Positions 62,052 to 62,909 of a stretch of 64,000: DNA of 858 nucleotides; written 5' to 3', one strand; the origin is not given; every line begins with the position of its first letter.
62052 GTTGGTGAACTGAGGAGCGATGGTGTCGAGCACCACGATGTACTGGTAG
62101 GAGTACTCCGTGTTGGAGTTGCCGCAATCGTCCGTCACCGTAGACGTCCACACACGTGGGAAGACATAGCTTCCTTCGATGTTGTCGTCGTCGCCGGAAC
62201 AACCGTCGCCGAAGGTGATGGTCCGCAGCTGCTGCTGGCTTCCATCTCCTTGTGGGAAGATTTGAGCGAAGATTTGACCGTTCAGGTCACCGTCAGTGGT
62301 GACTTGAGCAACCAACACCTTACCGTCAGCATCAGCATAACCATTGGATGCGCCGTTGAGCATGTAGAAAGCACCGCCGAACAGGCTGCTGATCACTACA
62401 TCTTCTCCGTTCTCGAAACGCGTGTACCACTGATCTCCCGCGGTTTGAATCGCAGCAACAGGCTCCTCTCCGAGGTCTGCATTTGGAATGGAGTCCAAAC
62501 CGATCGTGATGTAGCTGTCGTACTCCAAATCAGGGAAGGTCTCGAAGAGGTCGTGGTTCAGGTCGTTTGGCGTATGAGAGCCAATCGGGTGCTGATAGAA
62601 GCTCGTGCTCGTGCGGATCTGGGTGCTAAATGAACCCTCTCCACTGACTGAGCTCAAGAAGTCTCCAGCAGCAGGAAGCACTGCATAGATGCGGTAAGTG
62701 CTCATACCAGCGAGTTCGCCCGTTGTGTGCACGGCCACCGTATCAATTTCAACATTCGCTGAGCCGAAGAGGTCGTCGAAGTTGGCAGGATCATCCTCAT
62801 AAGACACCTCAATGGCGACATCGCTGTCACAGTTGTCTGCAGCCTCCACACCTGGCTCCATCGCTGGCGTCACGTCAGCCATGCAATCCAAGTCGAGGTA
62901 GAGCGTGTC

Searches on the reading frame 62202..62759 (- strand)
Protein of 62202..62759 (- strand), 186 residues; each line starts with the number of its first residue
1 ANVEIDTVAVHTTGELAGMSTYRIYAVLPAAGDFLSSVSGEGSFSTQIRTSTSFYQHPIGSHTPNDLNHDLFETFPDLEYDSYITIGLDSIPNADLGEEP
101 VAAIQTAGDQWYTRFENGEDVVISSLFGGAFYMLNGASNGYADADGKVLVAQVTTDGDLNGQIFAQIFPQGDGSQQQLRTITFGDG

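Call 7: search_protein_families(library=pfam, proteins=[window:62202-62759:-], max_evalue=1)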
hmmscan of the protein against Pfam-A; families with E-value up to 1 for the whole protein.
window:62202-62759:- (186 aa): 1 family
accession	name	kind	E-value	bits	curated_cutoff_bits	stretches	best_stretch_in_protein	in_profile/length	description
PF22648.2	SET7_N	-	0.0088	16.3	27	1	144-171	15-42/74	Histone H3 K4-specific methyltransferase SET7 N-terminal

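Call 8: search_protein_families(library=ncbifam, proteins=[window:62202-62759:-], max_evalue=1)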
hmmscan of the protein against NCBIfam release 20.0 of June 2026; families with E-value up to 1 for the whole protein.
window:62202-62759:- (186 aa): 0 families

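Call 33: search_solved_structures(query=A3, max_evalue=10, show_alignments=2)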
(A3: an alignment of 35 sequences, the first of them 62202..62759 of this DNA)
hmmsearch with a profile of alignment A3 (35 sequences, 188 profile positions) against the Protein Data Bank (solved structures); distinct sequences matched with E-value up to 10: 8.
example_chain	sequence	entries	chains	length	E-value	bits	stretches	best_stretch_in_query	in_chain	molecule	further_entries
6hx3_B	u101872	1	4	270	1.2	11.9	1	98-182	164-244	Pyridoxal 5'-phosphate synthase subunit PDX1.3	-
6hxg_B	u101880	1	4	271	1.2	11.9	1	98-182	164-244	Pyridoxal 5'-phosphate synthase subunit PDX1.3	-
8s2w_A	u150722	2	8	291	1.3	11.8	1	98-182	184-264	Pyridoxal 5'-phosphate synthase subunit PDX1.3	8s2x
7nhe_A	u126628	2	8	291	1.3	11.8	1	98-182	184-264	Pyridoxal 5'-phosphate synthase subunit PDX1.3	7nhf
5k2z_A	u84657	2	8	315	1.5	11.6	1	98-182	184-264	Pyridoxal 5'-phosphate synthase subunit PDX1.3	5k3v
6hye_B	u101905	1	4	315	1.5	11.6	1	98-182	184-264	Pyridoxal 5'-phosphate synthase subunit PDX1.3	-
5lnr_A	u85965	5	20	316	1.5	11.6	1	98-182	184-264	Pyridoxal 5'-phosphate synthase subunit PDX1.3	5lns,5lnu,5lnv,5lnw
7lb6_M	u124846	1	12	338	1.7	11.4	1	98-182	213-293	Pyridoxal 5'-phosphate synthase subunit PDX1.3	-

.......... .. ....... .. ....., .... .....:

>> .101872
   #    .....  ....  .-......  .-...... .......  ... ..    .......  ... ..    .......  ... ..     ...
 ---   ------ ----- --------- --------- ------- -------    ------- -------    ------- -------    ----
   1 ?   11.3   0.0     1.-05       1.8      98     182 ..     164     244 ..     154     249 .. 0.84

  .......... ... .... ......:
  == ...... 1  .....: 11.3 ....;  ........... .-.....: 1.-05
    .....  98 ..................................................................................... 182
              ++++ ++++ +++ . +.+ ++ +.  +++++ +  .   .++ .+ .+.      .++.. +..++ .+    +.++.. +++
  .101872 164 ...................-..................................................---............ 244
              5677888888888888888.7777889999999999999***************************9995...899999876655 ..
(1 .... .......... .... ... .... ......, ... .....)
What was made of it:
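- Tried and rejected: The PDX1.3 hits in the PDB profile search (E ~1.2) are chance (call 33).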

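Call 41: predict_structure(alignment_id=A3)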
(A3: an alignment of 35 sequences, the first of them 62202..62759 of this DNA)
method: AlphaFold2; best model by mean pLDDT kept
length: 186 residues; sequences in the alignment: 35
mean_pLDDT: 96.3   pTM: 0.91
mean pLDDT of the five models: 96.3, 95.9, 95.8, 95.7, 95.3
residues with pLDDT >= 90: 178; 70-90: 7; 50-70: 1; < 50: 0
segments of 3 or more residues with pLDDT < 50: none
pLDDT, mean of each block of 10 residues (from residue 1): 97 98 98 97 95 97 95 96 98 98 95 97 93 96 97 98 98 96 85
secondary structure, 60 per line:
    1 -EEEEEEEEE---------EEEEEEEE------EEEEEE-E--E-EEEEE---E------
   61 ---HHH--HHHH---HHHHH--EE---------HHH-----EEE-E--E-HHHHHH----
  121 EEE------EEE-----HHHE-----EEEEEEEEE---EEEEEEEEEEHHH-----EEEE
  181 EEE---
elements in order: E2-10 E20-27 E34-39 E46-50 H69-72 H76-80 E102-104 H111-116 E121-123 E130-132 E147-155 E159-168 E177-183
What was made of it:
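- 62202..62759 (-): Domain X copy 5 (X5), internal, flanked by Cys-containing repeats. The domain-only AlphaFold model has pLDDT 96.3 and pTM 0.91 (call 41).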

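Call 43: fold_search(model_id=the predicted structure, library=pdb)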
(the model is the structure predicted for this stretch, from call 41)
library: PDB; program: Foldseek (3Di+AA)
matches with E <= 10: 792; with E <= 0.001: 0
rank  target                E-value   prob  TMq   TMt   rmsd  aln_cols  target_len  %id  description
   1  7fe5_A                1.9e-02  0.28  0.24  0.23  10.9       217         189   11  AvmM Catalyzes Macrocyclization in Alchivemycin A Biosynthesis (released 2021-09-01)
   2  3irp                  2.0e-02  0.75  0.31  0.17   8.7       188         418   10  Crystal structure of functional region of UafA from Staphylococcus saprophyticus at 1.50 angstrom resolution (released 2010-09-08)
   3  8xez_A                2.5e-02  0.38  0.23  0.08   9.3       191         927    8  Cryo-EM structure of integrin ITGAV/ITGB3 complex, conformation 5 (released 2024-12-18)
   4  3is0                  2.8e-02  0.69  0.31  0.18   8.9       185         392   10  Crystal structure of functional region of UafA from Staphylococcus saprophyticus in the presence of cholesterol (released 2010-09-08)
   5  9njy_A                3.9e-02  0.33  0.25  0.17  15.1       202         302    9  Terminal two domains of ClfA002 with bound Fab of AZD7745 (released 2025-07-30)
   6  7fe0_A                4.9e-02  0.20  0.25  0.24  10.9       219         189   11  AvmM Catalyzes Macrocyclization in Alchivemycin A Biosynthesis (released 2021-09-01)
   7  4ofq_B                5.8e-02  0.28  0.25  0.17   9.8       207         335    8  Structure of the C-terminal domain of the Streptococcus pyogenes antigen I/II-family protein AspA (released 2014-03-12)
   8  7mek_B                6.1e-02  0.41  0.27  0.35   8.0       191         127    8  Structure of copper bound to Ycnl (released 2021-08-18)
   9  4ofq_A                6.5e-02  0.41  0.29  0.19   9.3       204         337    9  Structure of the C-terminal domain of the Streptococcus pyogenes antigen I/II-family protein AspA (released 2014-03-12)
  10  5g5d_A                7.2e-02  0.57  0.35  0.39   9.0       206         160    8  Crystal Structure of the CohScaC2-XDocCipA type II complex from Clostridium thermocellum (released 2017-04-05)
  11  3lso_A                8.1e-02  0.35  0.28  0.15   9.9       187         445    8  Crystal structure of Putative membrane anchored protein from Corynebacterium diphtheriae (released 2010-02-23)
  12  1r19_D                8.5e-02  0.41  0.28  0.20  13.6       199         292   10  Crystal Structure Analysis of S.epidermidis adhesin SdrG binding to Fibrinogen (Apo structure) (released 2003-10-28)
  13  9ifr                  9.5e-02  0.44  0.27  0.37   9.6       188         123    7  CLIPPER domain from the Gram-negative fibrillar adhesin "B9T28_05395 (released 2025-11-26)
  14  4lba_B                9.5e-02  0.28  0.21  0.30   9.5       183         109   12  Crystal structure of a conjugative transposon lipoprotein (BACEGG_03088) from Bacteroides eggerthii DSM 20697 at 1.70  (released 2013-08-07)
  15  8k2n_B                9.5e-02  0.04  0.13  0.06  14.8       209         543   10  Crystal structure of Group 4 Monosaccharide-releasing beta-N-acetylgalactosaminidase NgaLy from Lacticaseibacillus yic (released 2024-04-24)
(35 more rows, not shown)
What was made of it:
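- On Any protein of solved structure (PDB): Foldseek with the pLDDT-96 model gave 0 hits at E<=1e-3 and a best TM of 0.35 (call 43).
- On Cohesin (PF00963; type II): Foldseek gives E 0.07-0.3, TM 0.32-0.35 and rmsd 7-8 A (call 43).
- Closest known: Adhesive head domains of fibrillar adhesins. Same: These adhesin sandwiches are among the top Foldseek matches (call 43).
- Closest known: Type-II cohesin modules of cellulosomes. Same: These give the best TM-scores found (0.32-0.35, call 43).
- Type-II cohesin modules recur among the best, though non-significant, Foldseek matches (TM 0.32-0.35, call 43).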

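Call 44: search_protein_representatives(alignment_id=A3)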
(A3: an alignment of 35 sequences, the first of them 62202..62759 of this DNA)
Query: 35 sequences, 188 profile positions. Proteins with E-value up to 0.001 (for the whole library): 3111; up to 1e-10: 1701; up to 1e-30: 527. The best 150 are listed.
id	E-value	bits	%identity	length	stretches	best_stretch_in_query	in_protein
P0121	0.0e+00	1057.1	-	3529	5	1-179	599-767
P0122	9.9e-258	863.3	-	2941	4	1-187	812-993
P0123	2.2e-257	862.1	-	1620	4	1-188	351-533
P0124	2.6e-242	813.0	-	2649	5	3-188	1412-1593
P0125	9.1e-235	788.4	-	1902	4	3-187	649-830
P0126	1.8e-231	777.6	-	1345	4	3-186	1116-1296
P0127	2.8e-214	721.6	-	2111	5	1-186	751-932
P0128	3.1e-209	705.1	-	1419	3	5-181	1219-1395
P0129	6.1e-206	694.4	-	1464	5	20-187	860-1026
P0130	2.8e-200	675.9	-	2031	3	1-186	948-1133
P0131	9.6e-199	670.9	-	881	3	1-185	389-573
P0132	7.0e-193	651.8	-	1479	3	2-188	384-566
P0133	2.9e-191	646.5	-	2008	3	1-188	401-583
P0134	1.7e-179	608.1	-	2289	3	1-187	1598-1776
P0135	6.8e-177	599.7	-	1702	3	1-188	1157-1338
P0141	1.0e-135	465.4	-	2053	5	15-183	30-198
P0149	5.8e-120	414.1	-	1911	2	1-188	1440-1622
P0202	9.1e-69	247.1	-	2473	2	1-181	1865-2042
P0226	3.3e-62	225.7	-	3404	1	1-187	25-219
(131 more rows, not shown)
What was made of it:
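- There are 3,111, 1,701 and 527 representative clusters at E<=1e-3, 1e-10 and 1e-30 (call 44).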

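Call 47: search_protein_families(library=pfam, alignment_id=A4, max_evalue=0.001)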
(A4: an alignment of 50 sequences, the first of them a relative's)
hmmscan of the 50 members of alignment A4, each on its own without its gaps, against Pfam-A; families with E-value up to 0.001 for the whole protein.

A. member 1, P0131 (881 aa): 0 families

B. families by the number of members that match (of 50 scanned): 17 families
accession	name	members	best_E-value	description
PF18962.6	Por_Secre_tail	9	9.8e-14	Secretion system C-terminal sorting domain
PF03495.19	Binary_toxB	9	7.3e-10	Clostridial binary toxin B/anthrax toxin PA Ca-binding domain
PF18884.5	TSP3_bac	6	8.6e-28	Bacterial TSP3 repeat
PF13573.12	SprB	5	3.3e-15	SprB repeat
PF00127.26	Copper-bind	3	1.4e-08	Copper binding proteins, plastocyanin/azurin family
PF00036.39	EF-hand_1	3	7.7e-07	EF hand domain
PF00932.25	LTD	2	1.7e-09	Lamin Tail Domain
PF11589.14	DUF3244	2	6.4e-05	Domain of unknown function (DUF3244)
PF02469.27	Fasciclin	1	3.4e-29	Fasciclin domain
PF01833.30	TIG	1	7e-25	IPT/TIG domain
PF23237.1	HYR_4C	1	1.5e-22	HYR-like domain with 4 cysteines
PF09136.16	Glucodextran_B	1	5.2e-06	Glucodextranase, domain B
PF20891.2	DUF6844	1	5.5e-06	Domain of unknown function (DUF6844)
PF20606.3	DUF6799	1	9.1e-06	Domain of unknown function (DUF6799)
PF21106.3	YtxK_like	1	1.5e-05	YtxK N-terminal helical domain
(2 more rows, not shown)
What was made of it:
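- On Fibrillar adhesin (class): Family members carry SprB, TIG, HYR_4C and TSP3 repeats (call 47).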

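Call 53: search_protein_families(library=ncbifam, alignment_id=A3, max_evalue=1)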
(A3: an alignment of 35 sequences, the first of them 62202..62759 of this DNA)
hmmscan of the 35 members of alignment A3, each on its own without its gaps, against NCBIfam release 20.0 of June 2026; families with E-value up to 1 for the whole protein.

A. member 1, window:62202-62759:- (186 aa): 0 families

B. families by the number of members that match (of 35 scanned): 4 families
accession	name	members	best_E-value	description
NF002623.0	PRK02290.1-1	1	0.031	3-dehydroquinate synthase II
NF008496.0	PRK11408.1-3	1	0.042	hypothetical protein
TIGR00906.1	2A0303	1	0.11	cationic amino acid transport permease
NF009711.0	PRK13240.1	1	0.13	photosystem II protein Y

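Call 54: fold_search(model_id=the predicted structure, library=viral)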
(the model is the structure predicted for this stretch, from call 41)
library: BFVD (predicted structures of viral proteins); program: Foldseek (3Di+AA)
matches with E <= 10: 379; with E <= 0.001: 0
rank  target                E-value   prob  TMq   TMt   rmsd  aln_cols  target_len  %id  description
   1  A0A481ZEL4            1.4e-02  0.21  0.19  0.18  13.9       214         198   11  Uncharacterized protein [Pithovirus LCPAC404]
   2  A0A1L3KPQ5            3.5e-02  0.06  0.13  0.03  36.5       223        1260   11  (no name in the UniProt tables at hand)
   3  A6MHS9                3.7e-02  0.06  0.11  0.06  33.7       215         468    6  Polyprotein (Fragment) [Belterra virus]
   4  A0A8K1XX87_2          3.9e-02  0.06  0.14  0.03  21.8       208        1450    9  (no name in the UniProt tables at hand)
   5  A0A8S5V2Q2            5.4e-02  0.18  0.19  0.16  11.9       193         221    8  Uncharacterized protein [CrAss-like virus sp. ctelJ1]
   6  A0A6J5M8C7            7.1e-02  0.10  0.18  0.06  18.4       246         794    9  Uncharacterized protein [uncultured Caudovirales phage]
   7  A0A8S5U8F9            7.9e-02  0.38  0.26  0.16  11.8       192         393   11  Clumping factor [Siphoviridae sp. ct9j27]
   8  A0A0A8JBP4            8.8e-02  0.25  0.29  0.09  14.1       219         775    7  Uncharacterized protein [Klebsiella phage K64-1]
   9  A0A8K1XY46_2          8.8e-02  0.08  0.16  0.03  32.8       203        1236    9  (no name in the UniProt tables at hand)
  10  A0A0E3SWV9            9.3e-02  0.10  0.16  0.15  11.1       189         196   11  B136 [Rat cytomegalovirus (isolate England)]
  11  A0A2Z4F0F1            1.2e-01  0.15  0.20  0.14  16.8       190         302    8  (no name in the UniProt tables at hand)
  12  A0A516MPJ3            1.4e-01  0.09  0.17  0.21  13.7       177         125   11  (no name in the UniProt tables at hand)
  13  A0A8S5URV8            1.5e-01  0.09  0.16  0.15  13.2       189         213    8  Putative lipoprotein [Siphoviridae sp. ctg8v2]
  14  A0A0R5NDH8            1.5e-01  0.03  0.11  0.04  33.1       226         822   10  Membrane protein [Tenuivirus oryzabrevis]
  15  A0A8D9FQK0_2          1.6e-01  0.10  0.23  0.06  22.2       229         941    8  PE-PGRS family protein PE_PGRS18 [uncultured marine phage]
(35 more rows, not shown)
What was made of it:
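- On Any protein of solved structure (PDB): BFVD also gave 0 (call 54).
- Foldseek finds 0 PDB and 0 BFVD hits at E<=1e-3, with best TM 0.35 (calls 43, 54).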

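Call 66: list_cluster_members(proteins=[P0121, P0122, P0124, P0127, P0130, P0134, P0141, P0149, P0202, P0226])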
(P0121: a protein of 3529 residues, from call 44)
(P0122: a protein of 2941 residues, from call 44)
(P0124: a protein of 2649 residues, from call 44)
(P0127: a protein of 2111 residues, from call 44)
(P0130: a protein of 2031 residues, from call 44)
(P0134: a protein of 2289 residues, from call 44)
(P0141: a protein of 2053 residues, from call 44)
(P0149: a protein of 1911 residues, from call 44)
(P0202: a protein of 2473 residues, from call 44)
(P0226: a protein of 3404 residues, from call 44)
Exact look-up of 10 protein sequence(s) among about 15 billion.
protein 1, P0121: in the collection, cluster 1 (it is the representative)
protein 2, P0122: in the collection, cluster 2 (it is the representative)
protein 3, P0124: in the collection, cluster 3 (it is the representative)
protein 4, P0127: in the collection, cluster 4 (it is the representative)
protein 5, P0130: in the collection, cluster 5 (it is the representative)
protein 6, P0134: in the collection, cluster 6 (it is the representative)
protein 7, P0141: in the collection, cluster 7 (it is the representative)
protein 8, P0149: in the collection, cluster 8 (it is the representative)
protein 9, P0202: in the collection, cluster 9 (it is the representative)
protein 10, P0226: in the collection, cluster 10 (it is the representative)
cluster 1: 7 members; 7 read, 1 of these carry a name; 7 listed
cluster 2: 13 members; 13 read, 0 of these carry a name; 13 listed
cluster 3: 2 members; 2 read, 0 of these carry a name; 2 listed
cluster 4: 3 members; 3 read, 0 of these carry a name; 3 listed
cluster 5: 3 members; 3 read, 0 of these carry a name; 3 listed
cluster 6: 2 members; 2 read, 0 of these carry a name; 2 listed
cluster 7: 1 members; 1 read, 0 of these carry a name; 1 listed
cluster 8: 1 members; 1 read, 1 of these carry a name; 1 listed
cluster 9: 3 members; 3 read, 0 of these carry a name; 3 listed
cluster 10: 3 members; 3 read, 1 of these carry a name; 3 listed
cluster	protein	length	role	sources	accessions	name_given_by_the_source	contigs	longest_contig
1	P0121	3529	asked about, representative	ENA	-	-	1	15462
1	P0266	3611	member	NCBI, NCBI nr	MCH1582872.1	MAG: hypothetical protein L7S63_07135 [Flavobacteriales bacterium] | hypothetical protein [Flavobacteriales bacterium]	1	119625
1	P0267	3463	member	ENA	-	-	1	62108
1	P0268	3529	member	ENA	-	-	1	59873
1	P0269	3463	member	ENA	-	-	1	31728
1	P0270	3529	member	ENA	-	-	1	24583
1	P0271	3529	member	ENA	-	-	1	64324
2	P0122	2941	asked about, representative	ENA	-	-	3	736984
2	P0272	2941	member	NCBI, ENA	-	-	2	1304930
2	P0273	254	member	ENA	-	-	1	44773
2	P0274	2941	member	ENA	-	-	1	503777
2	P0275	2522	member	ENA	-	-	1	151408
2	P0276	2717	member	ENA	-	-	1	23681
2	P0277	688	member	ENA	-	-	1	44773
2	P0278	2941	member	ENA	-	-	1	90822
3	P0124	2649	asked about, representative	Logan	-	-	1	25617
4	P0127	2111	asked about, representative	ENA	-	-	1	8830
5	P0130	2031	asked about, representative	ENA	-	-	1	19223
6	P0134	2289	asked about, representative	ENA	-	-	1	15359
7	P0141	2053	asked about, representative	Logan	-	-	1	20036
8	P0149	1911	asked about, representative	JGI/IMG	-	hypothetical protein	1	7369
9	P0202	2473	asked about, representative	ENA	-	-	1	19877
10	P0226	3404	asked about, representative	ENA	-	-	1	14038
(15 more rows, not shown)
